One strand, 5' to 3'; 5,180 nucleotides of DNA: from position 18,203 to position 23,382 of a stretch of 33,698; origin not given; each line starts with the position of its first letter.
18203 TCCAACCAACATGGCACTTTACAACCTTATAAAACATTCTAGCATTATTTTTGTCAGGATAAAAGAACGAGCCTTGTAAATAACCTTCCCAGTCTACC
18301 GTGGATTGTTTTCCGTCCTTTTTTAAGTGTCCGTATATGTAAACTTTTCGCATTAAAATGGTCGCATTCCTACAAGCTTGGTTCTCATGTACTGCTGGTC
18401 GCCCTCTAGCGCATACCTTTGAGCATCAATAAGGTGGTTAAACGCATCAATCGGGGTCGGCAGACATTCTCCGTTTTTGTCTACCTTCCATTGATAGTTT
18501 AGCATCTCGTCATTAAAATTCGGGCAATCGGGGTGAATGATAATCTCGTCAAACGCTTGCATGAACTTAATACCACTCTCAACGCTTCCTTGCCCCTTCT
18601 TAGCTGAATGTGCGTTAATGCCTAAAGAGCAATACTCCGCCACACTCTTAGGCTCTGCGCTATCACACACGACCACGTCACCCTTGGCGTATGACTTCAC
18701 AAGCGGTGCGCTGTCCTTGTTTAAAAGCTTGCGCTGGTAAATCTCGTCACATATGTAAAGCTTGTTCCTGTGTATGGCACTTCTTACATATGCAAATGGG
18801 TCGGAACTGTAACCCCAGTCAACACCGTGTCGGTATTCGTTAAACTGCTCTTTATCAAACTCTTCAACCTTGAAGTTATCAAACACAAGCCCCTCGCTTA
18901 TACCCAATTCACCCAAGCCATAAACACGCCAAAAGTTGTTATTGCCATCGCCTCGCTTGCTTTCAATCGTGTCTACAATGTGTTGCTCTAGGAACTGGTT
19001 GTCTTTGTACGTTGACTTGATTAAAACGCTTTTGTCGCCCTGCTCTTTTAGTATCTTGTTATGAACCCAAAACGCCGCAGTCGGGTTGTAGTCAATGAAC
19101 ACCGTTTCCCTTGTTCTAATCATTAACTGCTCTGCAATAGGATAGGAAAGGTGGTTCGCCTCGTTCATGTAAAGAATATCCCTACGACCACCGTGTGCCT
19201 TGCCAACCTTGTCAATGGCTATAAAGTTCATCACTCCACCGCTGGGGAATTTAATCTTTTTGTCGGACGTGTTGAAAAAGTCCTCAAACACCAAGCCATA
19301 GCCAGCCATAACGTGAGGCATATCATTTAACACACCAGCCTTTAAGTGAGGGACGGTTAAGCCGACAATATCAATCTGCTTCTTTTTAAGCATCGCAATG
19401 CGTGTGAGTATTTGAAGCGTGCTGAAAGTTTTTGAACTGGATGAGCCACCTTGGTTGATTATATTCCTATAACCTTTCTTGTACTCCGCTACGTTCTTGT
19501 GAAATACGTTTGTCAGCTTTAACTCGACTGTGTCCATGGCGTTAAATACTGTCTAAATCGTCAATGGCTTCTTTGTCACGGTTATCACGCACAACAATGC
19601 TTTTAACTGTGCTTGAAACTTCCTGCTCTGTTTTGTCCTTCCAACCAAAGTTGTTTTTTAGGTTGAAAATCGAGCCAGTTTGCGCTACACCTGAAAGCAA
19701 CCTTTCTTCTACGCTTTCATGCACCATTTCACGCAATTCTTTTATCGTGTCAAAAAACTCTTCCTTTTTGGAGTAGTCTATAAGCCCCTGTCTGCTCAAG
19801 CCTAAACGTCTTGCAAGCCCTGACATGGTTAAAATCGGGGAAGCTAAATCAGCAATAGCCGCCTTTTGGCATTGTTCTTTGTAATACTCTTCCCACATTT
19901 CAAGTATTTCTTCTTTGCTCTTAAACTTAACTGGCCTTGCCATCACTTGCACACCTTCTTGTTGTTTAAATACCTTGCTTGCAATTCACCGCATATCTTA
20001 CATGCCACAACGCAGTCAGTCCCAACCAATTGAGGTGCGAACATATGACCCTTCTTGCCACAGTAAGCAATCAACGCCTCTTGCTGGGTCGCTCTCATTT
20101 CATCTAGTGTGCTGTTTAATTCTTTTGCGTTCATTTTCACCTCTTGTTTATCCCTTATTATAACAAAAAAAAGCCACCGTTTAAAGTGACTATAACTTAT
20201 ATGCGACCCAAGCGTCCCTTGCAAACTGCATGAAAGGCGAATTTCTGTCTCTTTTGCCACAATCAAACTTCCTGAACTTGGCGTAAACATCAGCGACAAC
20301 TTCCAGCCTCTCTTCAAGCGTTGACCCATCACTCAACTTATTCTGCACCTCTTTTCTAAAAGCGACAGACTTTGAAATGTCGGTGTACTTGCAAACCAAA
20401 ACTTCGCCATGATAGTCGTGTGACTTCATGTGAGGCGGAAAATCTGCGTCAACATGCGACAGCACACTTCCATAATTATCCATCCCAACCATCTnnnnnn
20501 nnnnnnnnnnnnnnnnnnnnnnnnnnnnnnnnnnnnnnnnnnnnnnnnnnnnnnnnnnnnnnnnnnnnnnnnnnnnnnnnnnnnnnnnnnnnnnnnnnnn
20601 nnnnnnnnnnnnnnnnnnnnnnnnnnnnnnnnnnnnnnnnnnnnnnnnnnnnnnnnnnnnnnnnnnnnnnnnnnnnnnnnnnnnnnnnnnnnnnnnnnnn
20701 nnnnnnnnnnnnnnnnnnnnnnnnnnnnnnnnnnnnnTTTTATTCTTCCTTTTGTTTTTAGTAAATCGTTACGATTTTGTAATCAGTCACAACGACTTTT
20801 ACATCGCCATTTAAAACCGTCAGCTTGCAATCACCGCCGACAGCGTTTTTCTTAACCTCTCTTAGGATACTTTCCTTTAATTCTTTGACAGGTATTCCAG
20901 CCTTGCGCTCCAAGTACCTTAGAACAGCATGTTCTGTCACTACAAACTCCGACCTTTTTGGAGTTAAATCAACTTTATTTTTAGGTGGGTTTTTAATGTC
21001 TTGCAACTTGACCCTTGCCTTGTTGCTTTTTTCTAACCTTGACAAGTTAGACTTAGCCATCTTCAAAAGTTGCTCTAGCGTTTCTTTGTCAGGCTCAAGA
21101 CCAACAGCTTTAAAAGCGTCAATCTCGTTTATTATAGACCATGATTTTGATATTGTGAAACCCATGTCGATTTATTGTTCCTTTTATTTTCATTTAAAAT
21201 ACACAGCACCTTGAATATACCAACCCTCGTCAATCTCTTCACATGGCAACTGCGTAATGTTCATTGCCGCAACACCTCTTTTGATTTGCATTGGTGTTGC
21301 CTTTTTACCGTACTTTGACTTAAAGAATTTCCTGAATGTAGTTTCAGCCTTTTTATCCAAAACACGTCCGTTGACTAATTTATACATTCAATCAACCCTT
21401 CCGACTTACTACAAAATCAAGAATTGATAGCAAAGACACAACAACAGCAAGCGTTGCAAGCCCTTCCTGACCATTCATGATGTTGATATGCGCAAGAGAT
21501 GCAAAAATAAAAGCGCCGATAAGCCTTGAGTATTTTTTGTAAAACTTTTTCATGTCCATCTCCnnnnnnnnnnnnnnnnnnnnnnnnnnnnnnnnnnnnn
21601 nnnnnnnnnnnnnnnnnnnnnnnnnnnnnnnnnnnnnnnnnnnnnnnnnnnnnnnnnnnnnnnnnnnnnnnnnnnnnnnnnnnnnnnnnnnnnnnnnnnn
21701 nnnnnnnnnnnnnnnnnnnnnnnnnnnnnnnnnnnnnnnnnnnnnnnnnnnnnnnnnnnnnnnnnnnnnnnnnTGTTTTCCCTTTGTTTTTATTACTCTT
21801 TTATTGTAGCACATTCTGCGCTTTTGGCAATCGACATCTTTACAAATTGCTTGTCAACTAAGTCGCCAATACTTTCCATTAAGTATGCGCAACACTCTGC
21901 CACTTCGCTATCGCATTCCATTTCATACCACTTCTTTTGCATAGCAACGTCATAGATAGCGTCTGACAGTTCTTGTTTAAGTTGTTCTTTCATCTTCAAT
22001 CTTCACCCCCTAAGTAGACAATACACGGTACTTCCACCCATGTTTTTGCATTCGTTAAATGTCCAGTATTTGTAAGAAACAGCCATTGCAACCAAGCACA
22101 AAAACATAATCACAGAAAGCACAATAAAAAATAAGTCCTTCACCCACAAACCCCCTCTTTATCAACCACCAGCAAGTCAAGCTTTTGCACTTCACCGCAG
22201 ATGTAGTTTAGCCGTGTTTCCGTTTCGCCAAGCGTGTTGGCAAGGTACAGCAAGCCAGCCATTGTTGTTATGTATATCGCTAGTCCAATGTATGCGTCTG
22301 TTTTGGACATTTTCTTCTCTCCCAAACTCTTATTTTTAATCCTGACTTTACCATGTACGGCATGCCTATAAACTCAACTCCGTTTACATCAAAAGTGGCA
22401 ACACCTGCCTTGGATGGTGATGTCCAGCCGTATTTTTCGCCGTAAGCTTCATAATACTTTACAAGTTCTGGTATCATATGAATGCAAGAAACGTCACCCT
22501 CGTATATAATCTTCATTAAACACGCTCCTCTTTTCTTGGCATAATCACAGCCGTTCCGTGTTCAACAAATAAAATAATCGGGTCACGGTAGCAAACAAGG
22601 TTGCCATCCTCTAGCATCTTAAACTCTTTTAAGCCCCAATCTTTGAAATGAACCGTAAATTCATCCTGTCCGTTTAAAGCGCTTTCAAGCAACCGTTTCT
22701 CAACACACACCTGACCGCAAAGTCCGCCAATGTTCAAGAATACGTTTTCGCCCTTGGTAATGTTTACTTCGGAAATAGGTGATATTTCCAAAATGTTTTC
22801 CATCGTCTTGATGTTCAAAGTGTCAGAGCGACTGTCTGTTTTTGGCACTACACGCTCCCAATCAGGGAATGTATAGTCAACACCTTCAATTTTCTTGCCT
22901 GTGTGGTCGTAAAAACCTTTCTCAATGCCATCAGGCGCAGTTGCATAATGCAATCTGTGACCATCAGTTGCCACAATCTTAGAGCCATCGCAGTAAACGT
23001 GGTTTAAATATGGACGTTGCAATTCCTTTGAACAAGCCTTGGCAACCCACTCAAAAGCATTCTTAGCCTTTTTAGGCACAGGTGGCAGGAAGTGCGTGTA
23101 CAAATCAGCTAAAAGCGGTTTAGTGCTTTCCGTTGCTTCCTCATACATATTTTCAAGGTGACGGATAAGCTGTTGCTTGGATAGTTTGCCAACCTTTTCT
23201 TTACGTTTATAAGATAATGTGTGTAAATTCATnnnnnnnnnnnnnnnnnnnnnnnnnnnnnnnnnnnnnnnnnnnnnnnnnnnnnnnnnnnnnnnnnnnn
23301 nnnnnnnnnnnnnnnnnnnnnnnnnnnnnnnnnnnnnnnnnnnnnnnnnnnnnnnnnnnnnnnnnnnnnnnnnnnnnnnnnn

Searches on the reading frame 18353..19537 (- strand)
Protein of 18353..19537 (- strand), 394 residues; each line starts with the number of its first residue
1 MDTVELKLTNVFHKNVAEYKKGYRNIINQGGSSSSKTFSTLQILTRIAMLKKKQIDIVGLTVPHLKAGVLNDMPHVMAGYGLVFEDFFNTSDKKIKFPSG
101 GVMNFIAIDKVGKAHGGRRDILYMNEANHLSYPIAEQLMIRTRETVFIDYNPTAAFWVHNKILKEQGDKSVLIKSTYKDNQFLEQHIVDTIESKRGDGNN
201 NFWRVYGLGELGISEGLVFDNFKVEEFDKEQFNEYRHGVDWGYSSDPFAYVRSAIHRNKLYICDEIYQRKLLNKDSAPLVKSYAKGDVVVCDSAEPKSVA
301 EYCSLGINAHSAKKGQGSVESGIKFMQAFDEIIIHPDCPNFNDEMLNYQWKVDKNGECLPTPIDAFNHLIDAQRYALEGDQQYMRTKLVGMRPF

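Call 49: search_protein_families(library=phrogs, proteins=[window:18353-19537:-], max_evalue=0.00001)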
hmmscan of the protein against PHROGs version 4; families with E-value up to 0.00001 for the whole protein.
window:18353-19537:- (394 aa): 6 families
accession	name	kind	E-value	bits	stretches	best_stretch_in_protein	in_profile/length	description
phrog_5653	-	head and packaging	7.3e-44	150.9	1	210-381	2-181/199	terminase large subunit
phrog_6672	-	head and packaging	3e-32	112.2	1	258-384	5-133/145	terminase large subunit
phrog_2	-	head and packaging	8.3e-29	101.9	1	18-383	275-595/807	terminase large subunit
phrog_3717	-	head and packaging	2e-17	64.6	1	8-254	7-271/277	terminase large subunit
phrog_22023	-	unknown function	6.3e-12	47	1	149-270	28-150/153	-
phrog_18557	-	head and packaging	8.3e-12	46.1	1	310-378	2-71/88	terminase large subunit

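Call 50: search_dna_similar(query=window:18353-19537:-, collection=phages, mode=protein, max_rows=12)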
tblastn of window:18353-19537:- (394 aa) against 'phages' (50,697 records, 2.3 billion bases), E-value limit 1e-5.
Records with a match: 1780; places in all: 1786; records where one place covers at least 80% of the query: 751.
Best place of each record, by identity: 60-80% 1; <60% 1779.
By first word of the organism name: Vibrio 374; Staphylococcus 223; Streptococcus 186; Salmonella 135; Bacteroides 97; Enterococcus 92; Flavobacterium 75; Clostridium 59; Klebsiella 47; Acinetobacter 43; and 75 more.
By host as written in the record: - 460; Staphylococcus aureus 71; Vibrio harveyi BAA-1116 36; Enterococcus faecalis 31; Clostridium sporogenes ATCC-15579 30; Klebsiella pneumoniae 28; Flavobacterium sp. LMO9 27; Acinetobacter baumannii 20; and 547 more.
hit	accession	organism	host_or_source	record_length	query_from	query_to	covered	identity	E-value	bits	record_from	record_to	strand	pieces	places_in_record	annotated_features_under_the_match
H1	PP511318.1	Dulem virus 31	Eulemur flavifrons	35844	6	378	95%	63.0%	1e-157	496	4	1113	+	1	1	terminase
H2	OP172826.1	Parabacteroides phage PM116P4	Parabacteroides merdae DA116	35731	5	378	95%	38.3%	4e-64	227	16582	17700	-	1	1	terminase large subunit | hypothetical protein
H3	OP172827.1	Parabacteroides phage PM116P5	Parabacteroides merdae DA116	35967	5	378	95%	38.3%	4e-64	227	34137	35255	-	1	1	terminase large subunit | hypothetical protein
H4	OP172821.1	Parabacteroides phage PM21P1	Parabacteroides merdae DA21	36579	5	378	95%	38.3%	4e-64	227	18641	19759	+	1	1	terminase large subunit | hypothetical protein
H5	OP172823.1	Parabacteroides phage PM93P1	Parabacteroides merdae BSC93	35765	6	378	95%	38.4%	7e-64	226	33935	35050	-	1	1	terminase large subunit | hypothetical protein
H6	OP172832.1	Parabacteroides phage PM682P6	Parabacteroides merdae DA682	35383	5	378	95%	38.0%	3e-63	224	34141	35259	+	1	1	terminase large subunit | hypothetical protein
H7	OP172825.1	Parabacteroides phage PM116P2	Parabacteroides merdae DA116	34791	6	378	95%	38.1%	1e-63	226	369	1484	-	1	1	terminase large subunit | hypothetical protein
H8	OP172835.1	Parabacteroides phage PM708P4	Parabacteroides merdae DA708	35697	6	378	95%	38.1%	2e-63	225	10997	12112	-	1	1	terminase large subunit | hypothetical protein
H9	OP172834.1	Parabacteroides phage PM708P3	Parabacteroides merdae DA708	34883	6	378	95%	38.1%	4e-63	224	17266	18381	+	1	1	terminase large subunit | hypothetical protein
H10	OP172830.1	Parabacteroides phage PM682P3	Parabacteroides merdae DA682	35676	6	378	95%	38.1%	5e-63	224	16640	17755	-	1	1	terminase large subunit | hypothetical protein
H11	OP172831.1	Parabacteroides phage PM682P4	Parabacteroides merdae DA682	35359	6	378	95%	38.1%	5e-63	224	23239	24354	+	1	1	terminase large subunit | hypothetical protein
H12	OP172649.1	Bacteroides phage BC679P3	Bacteroides caccae DA679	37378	6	378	95%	37.2%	5e-58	209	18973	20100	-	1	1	terminase large subunit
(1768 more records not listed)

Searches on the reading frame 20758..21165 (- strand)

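Call 13: search_protein_families(library=pfam, proteins=[window:20758-21165:-], max_evalue=0.01)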
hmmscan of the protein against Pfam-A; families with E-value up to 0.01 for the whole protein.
window:20758-21165:- (135 aa): 1 family
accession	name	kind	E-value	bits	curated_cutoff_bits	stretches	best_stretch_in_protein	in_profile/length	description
PF18121.7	TFA2_Winged_2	-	0.0048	17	26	0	79-100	4-27/60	TFA2 Winged helix domain 2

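Call 14: search_protein_families(library=phrogs, proteins=[window:20758-21165:-], max_evalue=0.001)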
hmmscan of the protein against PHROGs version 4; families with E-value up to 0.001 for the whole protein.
window:20758-21165:- (135 aa): 1 family
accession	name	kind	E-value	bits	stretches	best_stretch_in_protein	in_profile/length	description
phrog_8252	-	unknown function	2.2e-14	54.2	1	62-134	6-77/95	-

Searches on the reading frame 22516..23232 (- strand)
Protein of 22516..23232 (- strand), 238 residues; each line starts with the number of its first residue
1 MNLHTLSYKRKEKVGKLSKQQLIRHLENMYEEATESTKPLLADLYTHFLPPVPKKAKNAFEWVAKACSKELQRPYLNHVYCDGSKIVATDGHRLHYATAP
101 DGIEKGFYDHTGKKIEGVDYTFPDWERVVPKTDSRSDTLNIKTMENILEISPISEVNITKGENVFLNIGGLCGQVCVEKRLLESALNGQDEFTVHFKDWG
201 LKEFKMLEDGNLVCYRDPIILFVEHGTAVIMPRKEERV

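Call 13: search_protein_families(library=pfam, proteins=[window:22516-23232:-], max_evalue=0.01)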
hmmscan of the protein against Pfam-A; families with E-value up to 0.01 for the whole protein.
window:22516-23232:- (238 aa): 0 families

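Call 14: search_protein_families(library=phrogs, proteins=[window:22516-23232:-], max_evalue=0.001)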
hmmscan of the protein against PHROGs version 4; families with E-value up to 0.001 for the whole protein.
window:22516-23232:- (238 aa): 3 families
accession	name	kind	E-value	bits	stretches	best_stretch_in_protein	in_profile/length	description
phrog_3007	-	DNA, RNA and nucleotide metabolism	1.3e-09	39.1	0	72-101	22-52/190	RusA-like Holliday junction resolvase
phrog_6615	-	DNA, RNA and nucleotide metabolism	7.5e-08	33.3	1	55-156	8-104/214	DNA polymerase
phrog_947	-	DNA, RNA and nucleotide metabolism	1e-07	32.3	1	56-95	135-178/368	DNA polymerase processivity factor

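Call 15: find_related_loci(query=window:22516-23232:-, collection=viral_contigs, flank=4000)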
Query window:22516-23232:- (238 aa) in viral_contigs; peptide patterns used: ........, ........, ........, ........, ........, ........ (x = any residue, [..] = any of these).
2 stretches matched a pattern, but none encodes a relative of the query by tblastn (E <= 1e-3).

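Call 16: find_related_loci(query=window:22516-23232:-, collection=genome_contigs, flank=4000)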
Query window:22516-23232:- (238 aa) in genome_contigs; peptide patterns used: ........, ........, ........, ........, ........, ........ (x = any residue, [..] = any of these).
13 stretches matched a pattern, but none encodes a relative of the query by tblastn (E <= 1e-3).

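Call 18: find_encoding_contigs(protein=window:22516-23232:-, flank=5000, max_places=10)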
Protein window:22516-23232:- (238 aa): no gene with exactly this product is on record in the collection.

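Call 20: find_homologous_proteins(query=window:22516-23232:-, max_evalue=0.001)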
Query window:22516-23232:- (238 aa): 13 proteins with E <= 0.001 among 148 candidates.
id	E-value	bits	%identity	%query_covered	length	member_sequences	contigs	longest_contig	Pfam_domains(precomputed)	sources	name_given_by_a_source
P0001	3.0e-155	533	96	100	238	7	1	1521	-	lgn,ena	-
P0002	1.4e-121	423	77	100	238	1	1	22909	-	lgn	-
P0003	3.9e-105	369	68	100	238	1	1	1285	-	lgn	-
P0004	1.3e-26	112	38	94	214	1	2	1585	-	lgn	-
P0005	5.9e-26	110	39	83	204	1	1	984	-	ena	-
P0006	1.2e-20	92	42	54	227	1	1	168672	-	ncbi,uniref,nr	ncbi:hypothetical protein GCM10007160_18470 [Litchfieldella qijiaojingensis]|uniref:Uncharacterized 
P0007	7.5e-9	54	66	16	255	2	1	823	PF02767.22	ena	-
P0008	8.3e-9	53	66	16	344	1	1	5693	PF02767.22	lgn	-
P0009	4.4e-8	51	32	61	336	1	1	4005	PF02767.22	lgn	-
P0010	4.4e-8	51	63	16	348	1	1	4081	PF02767.22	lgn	-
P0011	1.7e-6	46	57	18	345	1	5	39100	PF02767.22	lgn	-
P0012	2.0e-4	39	32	39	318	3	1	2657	PF02767.22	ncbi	-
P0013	2.1e-4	39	31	42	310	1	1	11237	PF02767.22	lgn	-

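Call 22: find_encoding_contigs(protein=P0002, flank=5000, max_places=5)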
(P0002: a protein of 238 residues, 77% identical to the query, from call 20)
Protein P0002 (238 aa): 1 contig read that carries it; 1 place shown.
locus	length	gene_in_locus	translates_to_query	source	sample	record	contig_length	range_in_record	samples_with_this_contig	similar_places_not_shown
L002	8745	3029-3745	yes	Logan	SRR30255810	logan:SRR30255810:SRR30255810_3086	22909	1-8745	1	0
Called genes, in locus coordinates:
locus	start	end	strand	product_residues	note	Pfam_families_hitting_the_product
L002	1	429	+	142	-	?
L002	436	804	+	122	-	PF00436:SSB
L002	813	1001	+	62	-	-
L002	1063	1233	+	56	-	-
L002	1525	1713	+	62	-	-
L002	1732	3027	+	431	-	PF13708:DUF4942, PF02384:N6_Mtase (weak), PF05175:MTS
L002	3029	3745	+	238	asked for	-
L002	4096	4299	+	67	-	PF17209:Hfq (weak)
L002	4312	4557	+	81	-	-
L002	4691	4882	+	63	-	-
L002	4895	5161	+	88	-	-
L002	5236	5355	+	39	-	-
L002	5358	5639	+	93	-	PF00166:Cpn10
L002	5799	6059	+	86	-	-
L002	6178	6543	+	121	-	PF16677:GP3_package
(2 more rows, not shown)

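Call 23: find_encoding_contigs(protein=P0001, flank=5000, max_places=5)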
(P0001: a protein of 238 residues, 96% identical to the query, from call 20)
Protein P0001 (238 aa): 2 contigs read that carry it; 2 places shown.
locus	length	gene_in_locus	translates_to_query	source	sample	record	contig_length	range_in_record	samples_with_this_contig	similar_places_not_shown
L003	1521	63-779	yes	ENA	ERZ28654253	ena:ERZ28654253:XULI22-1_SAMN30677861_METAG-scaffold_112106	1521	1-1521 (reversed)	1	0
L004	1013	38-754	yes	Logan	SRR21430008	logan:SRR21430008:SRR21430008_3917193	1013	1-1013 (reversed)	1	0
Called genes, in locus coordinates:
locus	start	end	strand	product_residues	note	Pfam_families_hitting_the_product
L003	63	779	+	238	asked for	-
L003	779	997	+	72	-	-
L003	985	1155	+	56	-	-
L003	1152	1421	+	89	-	-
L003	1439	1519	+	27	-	?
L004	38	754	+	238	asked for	-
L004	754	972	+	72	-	-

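Call 24: find_encoding_contigs(protein=P0003, flank=5000, max_places=5)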
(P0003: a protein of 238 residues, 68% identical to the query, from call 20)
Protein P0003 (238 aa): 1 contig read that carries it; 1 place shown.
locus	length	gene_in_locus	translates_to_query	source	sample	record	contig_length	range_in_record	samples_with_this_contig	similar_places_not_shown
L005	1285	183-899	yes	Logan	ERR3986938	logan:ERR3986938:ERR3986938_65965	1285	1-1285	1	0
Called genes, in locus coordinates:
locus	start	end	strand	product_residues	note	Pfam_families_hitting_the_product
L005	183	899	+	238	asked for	-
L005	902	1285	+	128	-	?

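Call 51: search_dna_similar(query=window:22516-23232:-, collection=phages, mode=protein, max_rows=15)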
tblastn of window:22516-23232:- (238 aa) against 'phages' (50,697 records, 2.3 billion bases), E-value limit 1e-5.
Records with a match: 1; places in all: 1; records where one place covers at least 80% of the query: 0.
Best place of each record, by identity: <60% 1.
By first word of the organism name: Shewanella 1.
By host as written in the record: Shewanella baltica 1.
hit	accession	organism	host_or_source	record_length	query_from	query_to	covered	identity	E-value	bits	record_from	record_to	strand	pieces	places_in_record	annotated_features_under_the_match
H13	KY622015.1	Shewanella phage SppYZU01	Shewanella baltica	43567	44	137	39%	36.5%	2e-7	57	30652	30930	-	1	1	hypothetical protein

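Call 53: find_related_loci(query=A1, collection=viral_contigs, flank=3000)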
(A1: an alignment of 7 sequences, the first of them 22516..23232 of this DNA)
Query A1 (238 aa) in viral_contigs; peptide patterns used: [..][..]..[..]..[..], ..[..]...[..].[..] (x = any residue, [..] = any of these).
85 stretches matched a pattern; 20 encode a relative of the query (tblastn E <= 1e-3); 20 distinct loci.
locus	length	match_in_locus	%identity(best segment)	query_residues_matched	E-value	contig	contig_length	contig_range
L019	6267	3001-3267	51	41-128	5e-23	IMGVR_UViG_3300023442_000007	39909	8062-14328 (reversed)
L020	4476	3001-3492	29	41-232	2e-18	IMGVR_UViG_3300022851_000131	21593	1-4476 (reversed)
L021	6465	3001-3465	33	16-186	8e-18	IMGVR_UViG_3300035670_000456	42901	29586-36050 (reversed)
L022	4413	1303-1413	68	59-95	3e-10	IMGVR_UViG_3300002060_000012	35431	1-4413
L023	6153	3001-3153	49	52-98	2e-8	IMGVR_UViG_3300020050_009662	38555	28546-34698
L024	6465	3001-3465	28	64-172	4e-7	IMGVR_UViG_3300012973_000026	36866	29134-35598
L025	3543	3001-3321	31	58-130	9e-7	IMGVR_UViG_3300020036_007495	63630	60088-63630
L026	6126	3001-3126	50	60-99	1e-5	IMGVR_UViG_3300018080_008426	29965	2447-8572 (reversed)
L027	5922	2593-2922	35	66-131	2e-5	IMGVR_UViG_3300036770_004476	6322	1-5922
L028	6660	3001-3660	24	57-236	2e-5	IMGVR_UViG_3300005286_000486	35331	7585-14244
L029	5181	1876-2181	35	58-131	4e-5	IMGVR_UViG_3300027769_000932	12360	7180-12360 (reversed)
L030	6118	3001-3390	25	67-151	4e-5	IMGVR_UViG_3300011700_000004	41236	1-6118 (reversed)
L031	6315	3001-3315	30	68-132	4e-5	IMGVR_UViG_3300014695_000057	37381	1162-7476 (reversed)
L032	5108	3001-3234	34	22-95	5e-5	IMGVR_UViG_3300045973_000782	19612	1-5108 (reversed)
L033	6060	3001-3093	58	67-97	7e-5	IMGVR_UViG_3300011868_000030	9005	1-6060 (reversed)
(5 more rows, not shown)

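Call 61: find_encoding_contigs(protein=P0006, flank=4000, max_places=2)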
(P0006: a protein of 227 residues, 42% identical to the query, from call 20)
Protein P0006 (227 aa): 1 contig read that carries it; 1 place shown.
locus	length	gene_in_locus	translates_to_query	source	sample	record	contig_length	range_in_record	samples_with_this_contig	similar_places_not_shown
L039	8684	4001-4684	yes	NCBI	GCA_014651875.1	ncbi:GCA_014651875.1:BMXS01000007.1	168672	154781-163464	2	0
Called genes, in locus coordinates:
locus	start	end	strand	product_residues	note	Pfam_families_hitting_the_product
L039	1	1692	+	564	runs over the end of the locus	PF22530:Terminase-T7_RNaseH-like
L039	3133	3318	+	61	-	-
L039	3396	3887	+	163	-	PF07275:ArdA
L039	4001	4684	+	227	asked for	-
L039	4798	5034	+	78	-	-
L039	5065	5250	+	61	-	-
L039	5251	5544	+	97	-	-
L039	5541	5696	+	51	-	-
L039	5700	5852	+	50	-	-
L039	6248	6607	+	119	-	PF12802:MarR_2 (faint)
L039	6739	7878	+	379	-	PF00589:Phage_integrase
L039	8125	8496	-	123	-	PF13560:HTH_31, PF01381:HTH_3, PF12844:HTH_19 (weak), PF13443:HTH_26 (weak)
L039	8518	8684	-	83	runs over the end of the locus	PF05016:ParE_toxin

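Call 62: find_encoding_contigs(protein=P0004, flank=2000, max_places=3)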
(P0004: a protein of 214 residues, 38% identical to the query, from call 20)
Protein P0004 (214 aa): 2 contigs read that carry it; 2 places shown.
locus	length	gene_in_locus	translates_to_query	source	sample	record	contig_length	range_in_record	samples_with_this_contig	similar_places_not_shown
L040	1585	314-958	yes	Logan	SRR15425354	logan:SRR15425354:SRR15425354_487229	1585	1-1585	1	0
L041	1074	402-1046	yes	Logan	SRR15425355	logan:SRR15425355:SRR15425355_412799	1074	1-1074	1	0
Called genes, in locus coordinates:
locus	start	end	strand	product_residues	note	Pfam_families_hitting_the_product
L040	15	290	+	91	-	-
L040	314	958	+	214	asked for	-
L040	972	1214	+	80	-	-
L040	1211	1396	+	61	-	-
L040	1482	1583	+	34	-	?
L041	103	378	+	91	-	-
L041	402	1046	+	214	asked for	-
